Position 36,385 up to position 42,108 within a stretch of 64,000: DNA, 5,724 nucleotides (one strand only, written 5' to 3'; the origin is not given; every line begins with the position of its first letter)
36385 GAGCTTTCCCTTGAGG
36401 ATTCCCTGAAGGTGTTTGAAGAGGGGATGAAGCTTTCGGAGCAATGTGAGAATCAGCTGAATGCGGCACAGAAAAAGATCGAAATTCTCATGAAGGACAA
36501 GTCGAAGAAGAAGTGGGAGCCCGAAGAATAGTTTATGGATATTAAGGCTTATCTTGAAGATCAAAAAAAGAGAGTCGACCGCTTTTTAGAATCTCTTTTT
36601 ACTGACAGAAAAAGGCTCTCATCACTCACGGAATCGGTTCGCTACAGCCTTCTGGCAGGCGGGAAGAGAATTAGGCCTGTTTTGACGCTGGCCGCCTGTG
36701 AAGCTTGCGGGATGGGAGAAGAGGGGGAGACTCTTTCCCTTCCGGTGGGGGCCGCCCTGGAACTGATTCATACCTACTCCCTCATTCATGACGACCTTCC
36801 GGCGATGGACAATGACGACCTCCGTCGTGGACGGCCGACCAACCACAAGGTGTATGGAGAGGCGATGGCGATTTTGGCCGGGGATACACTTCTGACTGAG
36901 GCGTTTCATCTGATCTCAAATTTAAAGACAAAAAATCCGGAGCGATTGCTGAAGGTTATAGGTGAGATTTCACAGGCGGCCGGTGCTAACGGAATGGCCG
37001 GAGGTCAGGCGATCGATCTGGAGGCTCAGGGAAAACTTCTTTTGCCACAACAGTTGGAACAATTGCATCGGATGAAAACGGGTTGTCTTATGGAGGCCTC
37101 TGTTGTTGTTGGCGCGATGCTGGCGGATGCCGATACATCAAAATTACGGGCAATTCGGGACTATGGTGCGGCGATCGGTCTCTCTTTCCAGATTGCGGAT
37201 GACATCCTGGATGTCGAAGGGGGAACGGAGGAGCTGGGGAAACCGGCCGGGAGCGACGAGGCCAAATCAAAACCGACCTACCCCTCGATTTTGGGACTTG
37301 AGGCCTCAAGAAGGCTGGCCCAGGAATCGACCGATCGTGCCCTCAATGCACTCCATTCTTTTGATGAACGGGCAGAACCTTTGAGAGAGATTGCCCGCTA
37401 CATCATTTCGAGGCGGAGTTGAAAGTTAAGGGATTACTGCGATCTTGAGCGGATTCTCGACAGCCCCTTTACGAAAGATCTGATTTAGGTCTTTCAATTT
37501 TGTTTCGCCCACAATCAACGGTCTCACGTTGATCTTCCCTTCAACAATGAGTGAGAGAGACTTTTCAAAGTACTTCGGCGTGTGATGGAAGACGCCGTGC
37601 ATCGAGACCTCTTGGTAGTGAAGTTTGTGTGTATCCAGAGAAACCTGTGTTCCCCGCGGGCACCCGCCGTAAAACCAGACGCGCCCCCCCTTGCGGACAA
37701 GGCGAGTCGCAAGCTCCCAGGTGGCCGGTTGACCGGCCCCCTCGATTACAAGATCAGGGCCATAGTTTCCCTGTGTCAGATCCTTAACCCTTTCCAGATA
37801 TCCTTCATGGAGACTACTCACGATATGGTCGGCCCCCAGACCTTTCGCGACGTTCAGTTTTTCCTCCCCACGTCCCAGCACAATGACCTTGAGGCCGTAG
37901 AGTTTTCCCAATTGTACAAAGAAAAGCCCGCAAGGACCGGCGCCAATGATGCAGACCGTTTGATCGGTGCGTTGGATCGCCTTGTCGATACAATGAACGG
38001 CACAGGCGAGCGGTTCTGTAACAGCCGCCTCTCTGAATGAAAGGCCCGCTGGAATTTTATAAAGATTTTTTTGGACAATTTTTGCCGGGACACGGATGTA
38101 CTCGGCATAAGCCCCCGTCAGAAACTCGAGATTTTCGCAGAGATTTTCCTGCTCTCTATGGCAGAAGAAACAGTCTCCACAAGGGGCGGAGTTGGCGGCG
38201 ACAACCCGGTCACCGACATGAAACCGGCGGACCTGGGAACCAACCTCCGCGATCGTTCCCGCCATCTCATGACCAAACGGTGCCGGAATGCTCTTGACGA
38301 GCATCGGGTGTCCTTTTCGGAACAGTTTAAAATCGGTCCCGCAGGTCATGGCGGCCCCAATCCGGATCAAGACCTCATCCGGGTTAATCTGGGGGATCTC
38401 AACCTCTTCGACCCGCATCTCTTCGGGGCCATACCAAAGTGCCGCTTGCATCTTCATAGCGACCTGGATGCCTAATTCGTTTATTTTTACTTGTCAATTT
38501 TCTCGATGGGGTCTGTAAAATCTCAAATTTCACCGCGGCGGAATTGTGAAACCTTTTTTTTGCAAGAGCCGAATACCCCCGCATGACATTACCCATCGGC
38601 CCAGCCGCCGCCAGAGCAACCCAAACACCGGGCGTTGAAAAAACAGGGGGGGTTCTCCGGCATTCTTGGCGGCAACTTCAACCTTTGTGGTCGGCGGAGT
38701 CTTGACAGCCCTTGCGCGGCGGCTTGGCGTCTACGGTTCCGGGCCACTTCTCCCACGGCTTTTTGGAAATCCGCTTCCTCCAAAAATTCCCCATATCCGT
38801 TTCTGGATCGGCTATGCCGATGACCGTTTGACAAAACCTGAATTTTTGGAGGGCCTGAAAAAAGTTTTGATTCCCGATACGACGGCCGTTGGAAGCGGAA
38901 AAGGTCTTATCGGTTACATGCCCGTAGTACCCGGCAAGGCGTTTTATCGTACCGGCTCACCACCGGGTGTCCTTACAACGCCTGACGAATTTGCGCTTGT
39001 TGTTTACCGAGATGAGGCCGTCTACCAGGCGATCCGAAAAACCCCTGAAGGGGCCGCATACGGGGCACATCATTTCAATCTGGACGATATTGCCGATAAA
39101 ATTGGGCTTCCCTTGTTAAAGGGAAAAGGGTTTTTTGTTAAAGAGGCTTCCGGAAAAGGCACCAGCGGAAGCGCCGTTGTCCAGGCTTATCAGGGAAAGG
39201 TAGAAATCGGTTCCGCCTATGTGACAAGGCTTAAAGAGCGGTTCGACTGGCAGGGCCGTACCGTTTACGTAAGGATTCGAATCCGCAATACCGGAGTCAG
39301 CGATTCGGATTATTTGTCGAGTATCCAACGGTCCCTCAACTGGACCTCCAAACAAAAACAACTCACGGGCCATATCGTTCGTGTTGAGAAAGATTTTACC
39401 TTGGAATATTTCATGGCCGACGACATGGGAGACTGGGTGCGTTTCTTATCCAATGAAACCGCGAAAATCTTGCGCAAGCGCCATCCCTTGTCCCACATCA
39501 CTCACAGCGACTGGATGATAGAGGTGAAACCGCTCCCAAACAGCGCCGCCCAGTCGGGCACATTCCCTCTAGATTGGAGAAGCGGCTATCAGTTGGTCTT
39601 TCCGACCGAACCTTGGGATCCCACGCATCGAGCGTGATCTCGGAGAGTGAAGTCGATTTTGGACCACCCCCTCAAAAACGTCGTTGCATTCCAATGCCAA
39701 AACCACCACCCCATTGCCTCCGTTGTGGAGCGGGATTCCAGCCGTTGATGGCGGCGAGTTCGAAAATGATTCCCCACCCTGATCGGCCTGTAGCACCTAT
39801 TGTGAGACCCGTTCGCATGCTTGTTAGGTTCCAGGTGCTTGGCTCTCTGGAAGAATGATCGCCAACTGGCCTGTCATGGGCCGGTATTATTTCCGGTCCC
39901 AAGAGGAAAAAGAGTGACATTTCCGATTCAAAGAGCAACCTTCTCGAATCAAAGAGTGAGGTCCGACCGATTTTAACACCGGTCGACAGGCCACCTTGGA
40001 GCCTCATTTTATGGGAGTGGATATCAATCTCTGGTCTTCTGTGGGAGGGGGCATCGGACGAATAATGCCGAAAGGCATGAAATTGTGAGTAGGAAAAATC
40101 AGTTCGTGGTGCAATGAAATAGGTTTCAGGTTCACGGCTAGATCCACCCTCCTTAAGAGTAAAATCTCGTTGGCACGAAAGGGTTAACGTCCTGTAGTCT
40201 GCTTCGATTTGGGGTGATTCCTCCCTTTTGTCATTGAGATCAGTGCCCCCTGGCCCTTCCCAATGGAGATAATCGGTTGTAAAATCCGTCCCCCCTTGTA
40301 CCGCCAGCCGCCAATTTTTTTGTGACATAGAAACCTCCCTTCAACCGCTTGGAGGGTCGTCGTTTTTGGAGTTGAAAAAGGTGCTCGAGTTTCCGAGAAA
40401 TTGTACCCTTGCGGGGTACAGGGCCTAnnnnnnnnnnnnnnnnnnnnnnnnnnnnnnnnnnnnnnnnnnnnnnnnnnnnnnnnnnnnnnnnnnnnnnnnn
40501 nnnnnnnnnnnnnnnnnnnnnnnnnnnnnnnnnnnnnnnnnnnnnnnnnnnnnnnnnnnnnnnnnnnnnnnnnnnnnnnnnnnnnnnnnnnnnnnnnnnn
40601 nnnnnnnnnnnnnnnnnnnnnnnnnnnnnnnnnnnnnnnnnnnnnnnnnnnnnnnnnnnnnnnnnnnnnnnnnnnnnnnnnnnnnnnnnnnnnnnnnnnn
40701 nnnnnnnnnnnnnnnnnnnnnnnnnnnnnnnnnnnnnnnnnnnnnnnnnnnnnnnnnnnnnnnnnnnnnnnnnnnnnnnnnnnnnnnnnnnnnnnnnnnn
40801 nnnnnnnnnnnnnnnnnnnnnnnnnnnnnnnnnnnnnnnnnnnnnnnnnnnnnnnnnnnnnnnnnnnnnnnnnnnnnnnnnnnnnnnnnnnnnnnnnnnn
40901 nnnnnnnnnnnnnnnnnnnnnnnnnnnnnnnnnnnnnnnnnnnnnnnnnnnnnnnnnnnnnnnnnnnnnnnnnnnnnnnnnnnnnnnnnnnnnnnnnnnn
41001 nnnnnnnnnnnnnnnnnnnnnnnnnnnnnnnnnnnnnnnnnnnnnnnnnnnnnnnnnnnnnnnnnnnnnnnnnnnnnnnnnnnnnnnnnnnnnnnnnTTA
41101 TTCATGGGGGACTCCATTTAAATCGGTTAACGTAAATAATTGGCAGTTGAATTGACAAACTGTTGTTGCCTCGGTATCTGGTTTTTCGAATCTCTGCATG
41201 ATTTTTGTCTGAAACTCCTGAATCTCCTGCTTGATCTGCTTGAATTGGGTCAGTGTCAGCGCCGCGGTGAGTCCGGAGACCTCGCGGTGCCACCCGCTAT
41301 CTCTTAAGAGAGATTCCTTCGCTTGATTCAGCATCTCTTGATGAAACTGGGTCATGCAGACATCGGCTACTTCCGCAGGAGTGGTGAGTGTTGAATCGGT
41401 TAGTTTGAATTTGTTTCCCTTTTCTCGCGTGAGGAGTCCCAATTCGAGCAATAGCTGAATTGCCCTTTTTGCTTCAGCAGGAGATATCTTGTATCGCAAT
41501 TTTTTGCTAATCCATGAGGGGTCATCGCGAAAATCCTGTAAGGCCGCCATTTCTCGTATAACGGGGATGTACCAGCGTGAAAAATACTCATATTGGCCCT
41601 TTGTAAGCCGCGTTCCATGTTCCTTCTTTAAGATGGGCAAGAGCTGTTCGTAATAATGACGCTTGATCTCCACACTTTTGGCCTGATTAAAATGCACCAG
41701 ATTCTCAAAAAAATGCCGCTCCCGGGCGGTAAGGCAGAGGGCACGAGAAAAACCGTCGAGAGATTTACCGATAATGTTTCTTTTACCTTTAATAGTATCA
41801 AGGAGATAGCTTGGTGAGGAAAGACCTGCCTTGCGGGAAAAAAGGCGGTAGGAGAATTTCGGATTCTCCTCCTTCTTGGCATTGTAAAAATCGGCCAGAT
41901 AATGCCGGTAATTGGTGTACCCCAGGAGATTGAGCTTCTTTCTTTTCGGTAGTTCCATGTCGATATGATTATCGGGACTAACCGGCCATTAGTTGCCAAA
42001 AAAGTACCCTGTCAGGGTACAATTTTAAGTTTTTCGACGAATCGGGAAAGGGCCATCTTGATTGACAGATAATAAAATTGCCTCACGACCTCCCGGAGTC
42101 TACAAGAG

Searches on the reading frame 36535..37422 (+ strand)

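Call 98: search_protein_families(library=pfam, proteins=[window:36535-37422:+], max_evalue=0.000001)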
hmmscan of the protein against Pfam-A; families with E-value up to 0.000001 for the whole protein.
window:36535-37422:+ (295 aa): 1 family
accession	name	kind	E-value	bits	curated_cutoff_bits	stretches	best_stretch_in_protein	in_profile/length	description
PF00348.22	polyprenyl_synt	-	9.6e-60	202.3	27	1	31-261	4-225/251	Polyprenyl synthetase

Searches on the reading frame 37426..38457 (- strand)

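Call 98: search_protein_families(library=pfam, proteins=[window:37426-38457:-], max_evalue=0.000001)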
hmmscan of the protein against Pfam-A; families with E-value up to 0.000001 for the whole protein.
window:37426-38457:- (343 aa): 3 families
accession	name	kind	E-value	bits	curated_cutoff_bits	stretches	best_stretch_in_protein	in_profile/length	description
PF08240.17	ADH_N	-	1.2e-26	93.4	23.5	1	26-129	2-100/104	Alcohol dehydrogenase GroES-like domain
PF00107.32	ADH_zinc_N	-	7.7e-24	84.5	31.8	1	176-305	2-128/129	Zinc-binding dehydrogenase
PF16912.11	Glu_dehyd_C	-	2.4e-08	34.2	34.9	1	147-328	7-198/211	Glucose dehydrogenase C-terminus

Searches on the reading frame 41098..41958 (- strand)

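Call 99: search_protein_families(library=pfam, proteins=[window:41098-41958:-], max_evalue=0.000001)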
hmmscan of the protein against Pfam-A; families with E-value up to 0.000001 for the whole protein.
window:41098-41958:- (286 aa): 1 family
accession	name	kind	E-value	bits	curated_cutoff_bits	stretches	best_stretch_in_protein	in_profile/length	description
PF14394.12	DUF4423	-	2.9e-36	125.2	30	1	116-277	8-165/165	Domain of unknown function (DUF4423)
